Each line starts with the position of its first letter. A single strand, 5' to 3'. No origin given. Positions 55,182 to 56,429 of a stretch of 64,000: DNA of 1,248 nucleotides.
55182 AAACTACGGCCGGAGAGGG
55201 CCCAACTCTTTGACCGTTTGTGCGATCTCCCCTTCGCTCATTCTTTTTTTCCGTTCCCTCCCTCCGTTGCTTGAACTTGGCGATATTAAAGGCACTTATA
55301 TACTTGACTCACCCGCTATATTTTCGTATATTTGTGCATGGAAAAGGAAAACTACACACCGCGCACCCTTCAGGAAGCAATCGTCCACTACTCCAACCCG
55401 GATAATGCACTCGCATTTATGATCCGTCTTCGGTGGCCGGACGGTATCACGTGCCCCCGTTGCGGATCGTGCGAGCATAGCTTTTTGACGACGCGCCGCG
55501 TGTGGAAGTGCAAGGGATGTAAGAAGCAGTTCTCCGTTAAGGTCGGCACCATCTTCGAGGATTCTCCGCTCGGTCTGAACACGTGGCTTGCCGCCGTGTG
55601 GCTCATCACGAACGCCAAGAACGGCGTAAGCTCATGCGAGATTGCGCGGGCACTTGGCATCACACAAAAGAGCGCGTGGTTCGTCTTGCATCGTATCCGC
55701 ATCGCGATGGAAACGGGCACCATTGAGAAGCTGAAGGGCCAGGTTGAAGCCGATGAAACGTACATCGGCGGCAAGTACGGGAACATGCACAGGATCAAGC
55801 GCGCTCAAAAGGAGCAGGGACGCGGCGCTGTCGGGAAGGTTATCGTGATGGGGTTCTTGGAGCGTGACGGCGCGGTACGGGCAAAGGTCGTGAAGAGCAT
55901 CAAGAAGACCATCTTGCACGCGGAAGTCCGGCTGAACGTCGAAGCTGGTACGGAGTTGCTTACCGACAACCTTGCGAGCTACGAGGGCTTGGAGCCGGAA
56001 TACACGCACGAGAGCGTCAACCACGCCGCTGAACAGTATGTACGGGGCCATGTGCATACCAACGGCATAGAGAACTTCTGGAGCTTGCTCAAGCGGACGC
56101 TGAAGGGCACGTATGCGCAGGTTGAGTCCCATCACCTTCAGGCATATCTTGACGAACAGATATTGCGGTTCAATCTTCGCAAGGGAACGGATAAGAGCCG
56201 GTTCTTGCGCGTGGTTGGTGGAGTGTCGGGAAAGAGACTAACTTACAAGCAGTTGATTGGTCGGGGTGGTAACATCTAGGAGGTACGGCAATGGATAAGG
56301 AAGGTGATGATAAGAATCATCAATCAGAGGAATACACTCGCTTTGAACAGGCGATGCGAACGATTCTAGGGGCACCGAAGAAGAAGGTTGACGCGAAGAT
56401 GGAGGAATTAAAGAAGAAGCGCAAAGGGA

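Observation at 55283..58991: IS1595-family transposon with intact TIRs and 8-bp target-site duplication, carrying an AT-rich AAA-ATPase/RloB (AbiL-like) two-gene module as cargo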

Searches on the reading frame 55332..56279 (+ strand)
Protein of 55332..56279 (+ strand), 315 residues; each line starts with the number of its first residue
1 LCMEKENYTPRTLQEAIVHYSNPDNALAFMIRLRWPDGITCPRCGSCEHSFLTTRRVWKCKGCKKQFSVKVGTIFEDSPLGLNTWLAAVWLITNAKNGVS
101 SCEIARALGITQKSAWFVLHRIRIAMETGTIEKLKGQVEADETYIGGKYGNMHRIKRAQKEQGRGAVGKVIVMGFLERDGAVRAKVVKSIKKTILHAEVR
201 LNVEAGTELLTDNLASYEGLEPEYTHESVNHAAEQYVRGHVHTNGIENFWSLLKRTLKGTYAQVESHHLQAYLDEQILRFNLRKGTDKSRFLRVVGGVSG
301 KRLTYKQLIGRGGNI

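Call 3: search_protein_families(library=pfam, proteins=[window:55332-56279:+], max_evalue=0.01)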
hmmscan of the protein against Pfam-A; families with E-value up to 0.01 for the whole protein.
window:55332-56279:+ (315 aa): 3 families
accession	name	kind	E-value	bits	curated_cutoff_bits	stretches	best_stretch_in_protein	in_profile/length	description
PF12762.13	DDE_Tnp_IS1595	-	5.9e-40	137.2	27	1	133-281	1-153/153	ISXO2-like transposase domain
PF12760.12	Zn_ribbon_IS1595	-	3.7e-14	52.9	25.4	1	24-66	4-46/46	Transposase zinc-ribbon domain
PF16828.10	GAGBD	-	0.00082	20.1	27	1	226-278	85-138/152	GAG-binding domain on surface antigen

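Call 4: search_protein_families(library=padloc, proteins=[window:55332-56279:+], max_evalue=0.01)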
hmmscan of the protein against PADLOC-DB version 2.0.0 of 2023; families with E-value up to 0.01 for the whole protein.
window:55332-56279:+ (315 aa): 0 families

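Call 11: find_encoding_contigs(protein=window:55338-56279:+, flank=10000, max_places=10)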
Protein window:55338-56279:+ (313 aa): 1 contig read that carries it; 1 place shown.
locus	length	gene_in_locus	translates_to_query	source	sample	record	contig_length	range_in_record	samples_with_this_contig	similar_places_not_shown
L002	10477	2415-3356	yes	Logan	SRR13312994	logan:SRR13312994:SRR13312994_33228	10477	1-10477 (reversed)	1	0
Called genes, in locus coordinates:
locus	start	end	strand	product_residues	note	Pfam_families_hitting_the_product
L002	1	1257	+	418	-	?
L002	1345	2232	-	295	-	PF12833:HTH_18, PF00165:HTH_AraC (weak), PF06445:GyrI-like, PF14526:Cass2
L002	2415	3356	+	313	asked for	PF12760:Zn_ribbon_IS1595, PF12762:DDE_Tnp_IS1595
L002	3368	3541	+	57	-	-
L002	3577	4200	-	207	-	PF13707:RloB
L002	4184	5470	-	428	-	PF13304:AAA_21, PF13175:AAA_15 (weak)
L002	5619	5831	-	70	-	-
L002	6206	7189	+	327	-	PF13406:SLT_2, PF01464:SLT (faint)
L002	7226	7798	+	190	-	-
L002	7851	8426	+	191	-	PF13302:Acetyltransf_3, PF00583:Acetyltransf_1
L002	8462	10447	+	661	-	PF17900:Peptidase_M1_N, PF01433:Peptidase_M1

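Call 12: search_protein_families(library=ncbifam, proteins=[window:55338-56279:+], max_evalue=0.01)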
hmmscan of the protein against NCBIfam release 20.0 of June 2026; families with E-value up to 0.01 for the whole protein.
window:55338-56279:+ (313 aa): 2 families
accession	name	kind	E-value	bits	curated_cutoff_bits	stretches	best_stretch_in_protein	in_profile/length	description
NF033547.1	transpos_IS1595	equivalog_domain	1e-55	189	75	1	77-281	3-215/215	IS1595 family transposase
NF048019.1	IS256_Zn_var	equivalog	0.0086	15.3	150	0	49-153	13-107/304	IS256 family transposase, variant Zn-binding type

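Call 14: find_encoding_contigs(protein=L002:6206-7189:+, flank=6000, max_places=10)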
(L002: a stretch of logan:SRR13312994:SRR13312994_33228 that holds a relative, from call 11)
Protein L002:6206-7189:+ (327 aa): 1 contig read that carries it; 1 place shown.
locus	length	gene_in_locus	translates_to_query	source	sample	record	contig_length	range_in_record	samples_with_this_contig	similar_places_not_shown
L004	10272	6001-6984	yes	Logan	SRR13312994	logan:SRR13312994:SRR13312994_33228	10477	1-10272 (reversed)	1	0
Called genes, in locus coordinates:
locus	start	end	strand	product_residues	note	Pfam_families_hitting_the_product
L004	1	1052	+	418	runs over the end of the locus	?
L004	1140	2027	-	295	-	PF12833:HTH_18, PF00165:HTH_AraC (weak), PF06445:GyrI-like, PF14526:Cass2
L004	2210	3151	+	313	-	PF12760:Zn_ribbon_IS1595, PF12762:DDE_Tnp_IS1595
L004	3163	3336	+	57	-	-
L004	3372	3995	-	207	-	PF13707:RloB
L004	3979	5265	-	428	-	PF13304:AAA_21, PF13175:AAA_15 (weak)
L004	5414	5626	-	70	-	-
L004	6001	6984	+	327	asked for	PF13406:SLT_2, PF01464:SLT (faint)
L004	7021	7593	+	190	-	-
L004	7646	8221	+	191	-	PF13302:Acetyltransf_3, PF00583:Acetyltransf_1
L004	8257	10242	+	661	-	PF17900:Peptidase_M1_N, PF01433:Peptidase_M1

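Call 16: find_homologous_proteins(query=window:55338-56279:+, max_evalue=1e-20)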
Query window:55338-56279:+ (313 aa): 8000 proteins with E <= 1e-20 among 8000 candidates; the best 120 are listed.
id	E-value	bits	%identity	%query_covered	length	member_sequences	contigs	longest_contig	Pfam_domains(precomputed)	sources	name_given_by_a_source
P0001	3.7e-210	715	100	100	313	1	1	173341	PF12760.13,PF12762.14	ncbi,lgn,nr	ncbi:MAG: unclassified family transposase [Chlorobi bacterium]|nr:unclassified family transposase [C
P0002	1.9e-152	526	75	99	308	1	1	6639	PF12760.13,PF12762.14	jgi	jgi:transposase-like protein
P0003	6.9e-149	514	74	99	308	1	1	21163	PF12760.13,PF12762.14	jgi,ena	-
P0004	1.1e-148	513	74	99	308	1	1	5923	PF12760.13,PF12762.14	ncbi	-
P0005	8.1e-135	468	68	99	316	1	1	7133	PF12760.13,PF12762.14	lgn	-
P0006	6.3e-133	461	67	97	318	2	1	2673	PF12760.13,PF12762.14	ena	-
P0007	1.6e-131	457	66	97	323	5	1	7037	PF12760.13,PF12762.14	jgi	jgi:transposase-like protein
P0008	1.9e-131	457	66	98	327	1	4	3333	PF12760.13,PF12762.14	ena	-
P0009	2.6e-131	456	65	98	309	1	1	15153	PF12760.13,PF12762.14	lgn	-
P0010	1.6e-130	454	63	99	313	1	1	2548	PF12760.13,PF12762.14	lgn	-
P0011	6.6e-130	452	63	98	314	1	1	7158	PF12760.13,PF12762.14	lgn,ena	-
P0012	9.5e-130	451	65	96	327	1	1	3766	PF12760.13,PF12762.14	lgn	-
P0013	1.7e-129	450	65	99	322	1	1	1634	PF12760.13,PF12762.14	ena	-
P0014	1.1e-128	447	63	100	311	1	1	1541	PF12760.13,PF12762.14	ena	-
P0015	1.6e-128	447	64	98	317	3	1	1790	PF12760.13,PF12762.14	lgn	-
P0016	1.7e-128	447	63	100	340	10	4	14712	PF12760.13,PF12762.14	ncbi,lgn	-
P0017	3.2e-128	446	63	98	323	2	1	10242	PF12760.13,PF12762.14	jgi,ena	-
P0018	3.6e-128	446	65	97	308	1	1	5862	PF12760.13,PF12762.14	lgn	-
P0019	4.0e-128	446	64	99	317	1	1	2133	PF12760.13,PF12762.14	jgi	jgi:transposase-like protein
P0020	4.3e-128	446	63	97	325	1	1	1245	PF12760.13,PF12762.14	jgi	jgi:transposase-like protein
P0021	4.3e-128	446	64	98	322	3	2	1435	PF12760.13,PF12762.14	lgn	-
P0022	1.1e-127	444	64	99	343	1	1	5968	PF12760.13,PF12762.14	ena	-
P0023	1.5e-127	444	63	97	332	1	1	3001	PF12760.13,PF12762.14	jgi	jgi:transposase-like protein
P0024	3.0e-127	443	61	98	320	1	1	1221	PF12760.13,PF12762.14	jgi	jgi:transposase-like protein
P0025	3.7e-127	442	64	98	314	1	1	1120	PF12760.13,PF12762.14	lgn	-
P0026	4.3e-127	442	62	99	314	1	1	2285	PF12760.13,PF12762.14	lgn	-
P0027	4.7e-127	442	64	100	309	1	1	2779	PF12760.13,PF12762.14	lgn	-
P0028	1.4e-126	441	61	100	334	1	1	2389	PF12760.13,PF12762.14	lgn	-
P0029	1.6e-126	440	63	98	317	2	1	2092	PF12760.13,PF12762.14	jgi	jgi:transposase-like protein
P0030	1.7e-126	440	64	99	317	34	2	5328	PF12760.13,PF12762.14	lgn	-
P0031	1.7e-126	440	64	97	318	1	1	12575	PF12760.13,PF12762.14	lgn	-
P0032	1.8e-126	440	65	98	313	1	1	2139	PF12760.13,PF12762.14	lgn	-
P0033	1.9e-126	440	64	98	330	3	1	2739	PF12760.13,PF12762.14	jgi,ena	-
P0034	2.8e-126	440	62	98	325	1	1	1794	PF12760.13,PF12762.14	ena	-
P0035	3.8e-126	439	64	96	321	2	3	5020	PF12760.13,PF12762.14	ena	-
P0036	4.1e-126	439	63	96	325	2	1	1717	PF12760.13,PF12762.14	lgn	-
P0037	5.3e-126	439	63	98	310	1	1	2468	PF12760.13,PF12762.14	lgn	-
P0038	5.8e-126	439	62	98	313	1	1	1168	PF12760.13,PF12762.14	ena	-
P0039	6.0e-126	438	65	99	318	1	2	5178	PF12760.13,PF12762.14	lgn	-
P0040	6.0e-126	438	63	99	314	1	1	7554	PF12760.13,PF12762.14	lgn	-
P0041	6.7e-126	438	62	99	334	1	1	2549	PF12760.13,PF12762.14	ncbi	-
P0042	7.9e-126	438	62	98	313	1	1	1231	PF12760.13,PF12762.14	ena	-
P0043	1.1e-125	438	64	99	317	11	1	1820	PF12760.13,PF12762.14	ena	-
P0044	1.2e-125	438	62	98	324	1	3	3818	PF12760.13,PF12762.14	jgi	jgi:transposase-like protein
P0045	1.2e-125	438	63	99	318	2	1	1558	PF12760.13,PF12762.14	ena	-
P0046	1.3e-125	437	64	96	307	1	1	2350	PF12760.13,PF12762.14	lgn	-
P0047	1.4e-125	437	63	98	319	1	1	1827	PF12760.13,PF12762.14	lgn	-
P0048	1.8e-125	437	64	97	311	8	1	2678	PF12760.13,PF12762.14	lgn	-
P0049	2.1e-125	437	64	98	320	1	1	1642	PF12760.13,PF12762.14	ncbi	-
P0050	2.5e-125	436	62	100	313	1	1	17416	PF12760.13,PF12762.14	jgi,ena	-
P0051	2.8e-125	436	62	99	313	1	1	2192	PF12760.13,PF12762.14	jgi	jgi:transposase-like protein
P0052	3.9e-125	436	63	97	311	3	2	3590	PF12760.13,PF12762.14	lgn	-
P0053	4.2e-125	436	64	97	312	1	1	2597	PF12760.13,PF12762.14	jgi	jgi:transposase-like protein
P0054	4.6e-125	436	63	96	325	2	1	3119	PF12760.13,PF12762.14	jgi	jgi:transposase-like protein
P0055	4.9e-125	436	64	98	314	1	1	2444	PF12760.13,PF12762.14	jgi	jgi:transposase-like protein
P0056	4.9e-125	435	64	98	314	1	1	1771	PF12760.13,PF12762.14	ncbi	-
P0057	5.0e-125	435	62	98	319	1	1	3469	PF12760.13,PF12762.14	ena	-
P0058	5.6e-125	435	62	98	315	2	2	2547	PF12760.13,PF12762.14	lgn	-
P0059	6.2e-125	435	64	97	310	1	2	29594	PF12760.13,PF12762.14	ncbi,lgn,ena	-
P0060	8.2e-125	435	62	96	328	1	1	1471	PF12760.13,PF12762.14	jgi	jgi:transposase-like protein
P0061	9.6e-125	435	61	98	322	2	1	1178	PF12760.13,PF12762.14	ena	-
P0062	1.0e-124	434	62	99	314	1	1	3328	PF12760.13,PF12762.14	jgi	jgi:transposase-like protein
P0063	1.0e-124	434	62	99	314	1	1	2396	PF12760.13,PF12762.14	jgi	jgi:transposase-like protein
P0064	1.1e-124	434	63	99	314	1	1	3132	PF12760.13,PF12762.14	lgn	-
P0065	1.2e-124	434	63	99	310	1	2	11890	PF12760.13,PF12762.14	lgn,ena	-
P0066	1.3e-124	434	60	98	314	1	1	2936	PF12760.13,PF12762.14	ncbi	-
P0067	1.3e-124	434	62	98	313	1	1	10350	PF12760.13,PF12762.14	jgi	jgi:transposase-like protein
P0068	1.3e-124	434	62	97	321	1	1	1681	PF12760.13,PF12762.14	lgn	-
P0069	1.3e-124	434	63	98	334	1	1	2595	PF12760.13,PF12762.14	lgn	-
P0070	1.5e-124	434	62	99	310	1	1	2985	PF12760.13,PF12762.14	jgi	jgi:transposase-like protein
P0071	1.8e-124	434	64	96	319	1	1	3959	PF12760.13,PF12762.14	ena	-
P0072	1.8e-124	434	62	96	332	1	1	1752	PF12760.13,PF12762.14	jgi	jgi:transposase-like protein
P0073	3.0e-124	433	63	96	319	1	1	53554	PF12760.13,PF12762.14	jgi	jgi:transposase-like protein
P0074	3.0e-124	433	63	99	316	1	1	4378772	PF12760.13,PF12762.14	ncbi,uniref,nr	ncbi:IS1595 family transposase [Rubrobacter tropicus]|uniref:IS1595 family transposase n=1 Tax=Rubro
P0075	3.2e-124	433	63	99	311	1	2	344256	PF12760.13,PF12762.14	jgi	jgi:transposase-like protein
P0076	3.4e-124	433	62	98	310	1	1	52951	PF12760.13,PF12762.14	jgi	jgi:transposase-like protein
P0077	4.4e-124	432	62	97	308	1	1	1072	PF12760.13,PF12762.14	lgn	-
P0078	4.6e-124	432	61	99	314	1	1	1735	PF12760.13,PF12762.14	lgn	-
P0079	5.0e-124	432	63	97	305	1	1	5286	PF12760.13,PF12762.14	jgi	jgi:transposase-like protein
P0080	5.5e-124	432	62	99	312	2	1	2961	PF12760.13,PF12762.14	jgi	jgi:transposase-like protein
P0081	5.5e-124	432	62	99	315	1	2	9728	PF12760.13,PF12762.14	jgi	jgi:transposase-like protein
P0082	5.8e-124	432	63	99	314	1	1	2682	PF12760.13,PF12762.14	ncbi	-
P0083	6.3e-124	432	60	99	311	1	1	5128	PF12760.13,PF12762.14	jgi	jgi:transposase-like protein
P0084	6.3e-124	432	64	98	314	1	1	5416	PF12760.13,PF12762.14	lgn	-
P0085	6.6e-124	432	63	99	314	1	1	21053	PF12760.13,PF12762.14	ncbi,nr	ncbi:MAG: IS1595 family transposase [Rubrivivax sp.]|nr:IS1595 family transposase [Pyrinomonadaceae 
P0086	7.2e-124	432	62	99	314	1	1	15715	PF12760.13,PF12762.14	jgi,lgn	jgi:transposase-like protein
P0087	7.4e-124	432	60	98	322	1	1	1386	PF12760.13,PF12762.14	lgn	-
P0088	8.2e-124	431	63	99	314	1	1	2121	PF12760.13,PF12762.14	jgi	-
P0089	8.5e-124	431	62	98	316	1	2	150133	PF12760.13,PF12762.14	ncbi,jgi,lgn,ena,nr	ncbi:MAG TPA: IS1595 family transposase [Pyrinomonadaceae bacterium]|nr:IS1595 family transposase [P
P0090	9.4e-124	431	62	99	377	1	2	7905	PF12760.13,PF12762.14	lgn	-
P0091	1.1e-123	431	63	98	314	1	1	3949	PF12760.13,PF12762.14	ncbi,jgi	jgi:transposase-like protein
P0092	1.1e-123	431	61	99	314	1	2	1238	PF12760.13,PF12762.14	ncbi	-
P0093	1.2e-123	431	61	99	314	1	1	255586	PF12760.13,PF12762.14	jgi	jgi:transposase-like protein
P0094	1.4e-123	431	62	98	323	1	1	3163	PF12760.13,PF12762.14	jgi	jgi:transposase-like protein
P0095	1.4e-123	431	63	99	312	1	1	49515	PF12760.13,PF12762.14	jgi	jgi:transposase-like protein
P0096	1.5e-123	431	63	99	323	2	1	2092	PF12760.13,PF12762.14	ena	-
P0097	1.8e-123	430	63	99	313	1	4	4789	PF12760.13,PF12762.14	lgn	-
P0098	2.0e-123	430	64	96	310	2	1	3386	PF12760.13,PF12762.14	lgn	-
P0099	2.0e-123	430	61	98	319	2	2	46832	PF12760.13,PF12762.14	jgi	jgi:transposase-like protein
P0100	2.1e-123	430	61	99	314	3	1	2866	PF12760.13,PF12762.14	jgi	jgi:transposase-like protein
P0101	2.3e-123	430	61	99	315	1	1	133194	PF12760.13,PF12762.14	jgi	jgi:transposase-like protein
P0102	2.3e-123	430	64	99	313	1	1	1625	PF12760.13,PF12762.14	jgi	jgi:transposase-like protein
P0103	2.4e-123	430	61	99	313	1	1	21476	PF12760.13,PF12762.14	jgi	jgi:transposase-like protein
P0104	2.6e-123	430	60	98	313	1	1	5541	PF12760.13,PF12762.14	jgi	-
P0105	3.0e-123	430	62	99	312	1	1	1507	PF12760.13,PF12762.14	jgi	-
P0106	3.1e-123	430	61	98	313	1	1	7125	PF12760.13,PF12762.14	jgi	jgi:transposase-like protein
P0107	3.2e-123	430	64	99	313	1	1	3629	PF12760.13,PF12762.14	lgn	-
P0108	3.2e-123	430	62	96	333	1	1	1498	PF12760.13,PF12762.14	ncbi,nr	ncbi:MAG: IS1595 family transposase, partial [Nitrososphaera sp.]|nr:IS1595 family transposase [Nitr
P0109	3.4e-123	429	62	96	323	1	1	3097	PF12760.13,PF12762.14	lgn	-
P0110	3.4e-123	429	61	99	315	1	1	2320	PF12760.13,PF12762.14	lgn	-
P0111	3.5e-123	429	62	99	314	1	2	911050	PF12760.13,PF12762.14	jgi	jgi:transposase-like protein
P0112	3.5e-123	429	60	98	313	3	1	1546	PF12760.13,PF12762.14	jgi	jgi:transposase-like protein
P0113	3.6e-123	429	62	99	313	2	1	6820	PF12760.13,PF12762.14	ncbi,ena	-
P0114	3.8e-123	429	61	99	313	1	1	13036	PF12760.13,PF12762.14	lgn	-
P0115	4.0e-123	429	61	99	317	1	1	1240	PF12760.13,PF12762.14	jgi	jgi:transposase-like protein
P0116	4.1e-123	429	62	96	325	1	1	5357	PF12760.13,PF12762.14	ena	-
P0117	4.1e-123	429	63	98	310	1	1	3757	PF12760.13,PF12762.14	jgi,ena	-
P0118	4.9e-123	429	61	99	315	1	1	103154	PF12760.13,PF12762.14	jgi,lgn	jgi:transposase-like protein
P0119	4.9e-123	429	61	98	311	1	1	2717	PF12760.13,PF12762.14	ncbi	-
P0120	4.9e-123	429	62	99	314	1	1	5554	PF12760.13,PF12762.14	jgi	jgi:transposase-like protein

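Call 17: find_encoding_contigs(protein=P0003, flank=8000, max_places=4)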
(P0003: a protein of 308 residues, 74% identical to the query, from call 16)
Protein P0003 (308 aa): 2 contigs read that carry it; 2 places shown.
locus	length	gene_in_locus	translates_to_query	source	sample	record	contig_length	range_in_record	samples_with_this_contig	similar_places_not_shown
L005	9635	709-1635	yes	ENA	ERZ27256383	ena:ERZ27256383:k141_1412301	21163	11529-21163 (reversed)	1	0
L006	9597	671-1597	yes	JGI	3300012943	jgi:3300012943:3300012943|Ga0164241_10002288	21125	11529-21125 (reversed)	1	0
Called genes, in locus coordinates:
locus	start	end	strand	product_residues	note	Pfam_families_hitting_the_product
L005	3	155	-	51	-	?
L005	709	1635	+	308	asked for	PF12760:Zn_ribbon_IS1595, PF12762:DDE_Tnp_IS1595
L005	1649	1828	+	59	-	-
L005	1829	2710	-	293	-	-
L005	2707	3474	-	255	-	PF07804:HipA_C (faint), PF20613:HipA_2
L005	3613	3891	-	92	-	-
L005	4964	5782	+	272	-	-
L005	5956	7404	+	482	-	PF06537:DHOR (weak), PF00034:Cytochrom_C (faint), PF13442:Cytochrome_CBB3 (faint), PF06537:DHOR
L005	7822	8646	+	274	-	-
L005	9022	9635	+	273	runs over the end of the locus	-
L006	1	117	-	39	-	?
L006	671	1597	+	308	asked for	PF12760:Zn_ribbon_IS1595, PF12762:DDE_Tnp_IS1595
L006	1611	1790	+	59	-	-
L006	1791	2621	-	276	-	-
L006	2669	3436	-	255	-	PF07804:HipA_C (faint), PF20613:HipA_2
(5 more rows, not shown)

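Call 18: find_encoding_contigs(protein=P0002, flank=8000, max_places=4)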
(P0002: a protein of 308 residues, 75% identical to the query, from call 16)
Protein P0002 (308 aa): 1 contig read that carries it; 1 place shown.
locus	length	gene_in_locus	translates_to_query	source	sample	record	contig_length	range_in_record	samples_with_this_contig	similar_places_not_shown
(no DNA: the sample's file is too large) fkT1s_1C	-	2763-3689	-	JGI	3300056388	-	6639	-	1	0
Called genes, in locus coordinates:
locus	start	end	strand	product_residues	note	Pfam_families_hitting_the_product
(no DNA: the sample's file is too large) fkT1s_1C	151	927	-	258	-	PF14561:TPR_20 (faint), PF13431:TPR_17 (faint), PF07719:TPR_2 (faint), PF13374:TPR_10 (faint), PF13428:TPR_14 (weak), PF13432:TPR_16 (weak), PF24575:TPR_Slam (faint), PF14559:TPR_19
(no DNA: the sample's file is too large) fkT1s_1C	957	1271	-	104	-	PF00216:Bac_DNA_binding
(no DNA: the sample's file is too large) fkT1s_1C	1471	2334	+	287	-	-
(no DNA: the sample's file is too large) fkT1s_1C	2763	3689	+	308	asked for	PF12760:Zn_ribbon_IS1595, PF12762:DDE_Tnp_IS1595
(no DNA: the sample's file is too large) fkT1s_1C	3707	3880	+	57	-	-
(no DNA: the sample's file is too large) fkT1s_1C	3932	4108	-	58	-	-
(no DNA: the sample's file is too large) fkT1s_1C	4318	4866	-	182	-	-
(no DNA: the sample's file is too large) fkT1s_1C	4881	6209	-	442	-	PF01381:HTH_3 (weak), PF06114:Peptidase_M78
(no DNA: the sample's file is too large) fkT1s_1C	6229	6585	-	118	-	-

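Call 19: find_encoding_contigs(protein=P0004, flank=8000, max_places=4)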
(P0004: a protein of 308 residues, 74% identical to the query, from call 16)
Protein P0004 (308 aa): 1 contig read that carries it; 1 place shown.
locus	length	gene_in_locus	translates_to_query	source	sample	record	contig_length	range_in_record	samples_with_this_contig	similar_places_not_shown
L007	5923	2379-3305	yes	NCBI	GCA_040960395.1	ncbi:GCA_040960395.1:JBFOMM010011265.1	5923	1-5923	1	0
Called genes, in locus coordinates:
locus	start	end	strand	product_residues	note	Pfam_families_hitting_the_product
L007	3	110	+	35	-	?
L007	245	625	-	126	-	-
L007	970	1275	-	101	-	PF12728:HTH_17 (weak)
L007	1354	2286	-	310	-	-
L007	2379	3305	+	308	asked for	PF12760:Zn_ribbon_IS1595, PF12762:DDE_Tnp_IS1595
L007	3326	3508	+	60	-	-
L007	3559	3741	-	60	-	-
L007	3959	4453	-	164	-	-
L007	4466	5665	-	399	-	PF01381:HTH_3 (weak), PF06114:Peptidase_M78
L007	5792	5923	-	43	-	?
